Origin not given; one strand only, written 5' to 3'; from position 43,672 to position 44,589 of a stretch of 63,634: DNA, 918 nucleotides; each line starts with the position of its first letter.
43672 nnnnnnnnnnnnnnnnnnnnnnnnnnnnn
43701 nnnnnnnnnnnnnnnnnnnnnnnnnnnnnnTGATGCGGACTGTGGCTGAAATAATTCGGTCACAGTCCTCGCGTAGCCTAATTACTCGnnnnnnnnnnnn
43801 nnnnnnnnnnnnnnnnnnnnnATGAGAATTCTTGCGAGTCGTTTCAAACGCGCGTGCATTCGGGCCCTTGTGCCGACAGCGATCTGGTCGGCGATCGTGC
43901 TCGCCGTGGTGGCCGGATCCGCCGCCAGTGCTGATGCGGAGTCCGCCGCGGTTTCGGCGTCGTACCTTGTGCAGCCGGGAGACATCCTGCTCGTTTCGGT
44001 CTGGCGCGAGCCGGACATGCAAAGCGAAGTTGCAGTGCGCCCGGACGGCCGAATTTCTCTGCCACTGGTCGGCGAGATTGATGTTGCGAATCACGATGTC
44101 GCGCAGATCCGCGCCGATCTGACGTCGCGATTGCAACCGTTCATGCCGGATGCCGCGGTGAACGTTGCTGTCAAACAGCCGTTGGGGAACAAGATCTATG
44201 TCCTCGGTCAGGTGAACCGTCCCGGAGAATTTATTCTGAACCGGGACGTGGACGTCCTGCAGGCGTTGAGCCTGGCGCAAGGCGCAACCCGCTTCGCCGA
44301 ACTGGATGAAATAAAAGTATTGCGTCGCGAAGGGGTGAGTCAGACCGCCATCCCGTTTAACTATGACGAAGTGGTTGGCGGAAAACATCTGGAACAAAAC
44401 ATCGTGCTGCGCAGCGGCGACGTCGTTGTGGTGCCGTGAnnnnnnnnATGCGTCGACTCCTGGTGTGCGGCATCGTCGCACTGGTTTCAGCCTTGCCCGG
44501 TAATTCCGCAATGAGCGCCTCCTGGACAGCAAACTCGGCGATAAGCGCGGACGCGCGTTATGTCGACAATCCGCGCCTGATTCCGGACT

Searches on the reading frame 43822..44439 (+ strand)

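Call 92: search_protein_families(library=ncbifam, proteins=[window:43822-44439:+], max_evalue=0.001)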
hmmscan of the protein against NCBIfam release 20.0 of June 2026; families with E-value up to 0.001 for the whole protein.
window:43822-44439:+ (205 aa): 4 families
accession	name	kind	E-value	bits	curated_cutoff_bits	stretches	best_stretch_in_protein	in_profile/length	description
TIGR03027.2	pepcterm_export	equivalog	9.4e-37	126.3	180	1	47-205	2-165/169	XrtA/PEP-CTERM system exopolysaccharide export protein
NF041843.1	EpsY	equivalog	3.7e-31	108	320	1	41-204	46-210/211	exopolysaccharide export protein EpsY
TIGR03028.1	EpsE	equivalog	2.9e-24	85.7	262.65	1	48-204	2-159/239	polysaccharide export protein EpsE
NF011658.0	PRK15078.1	subfamily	1.3e-21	76.8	333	1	37-205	74-250/380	polysaccharide export protein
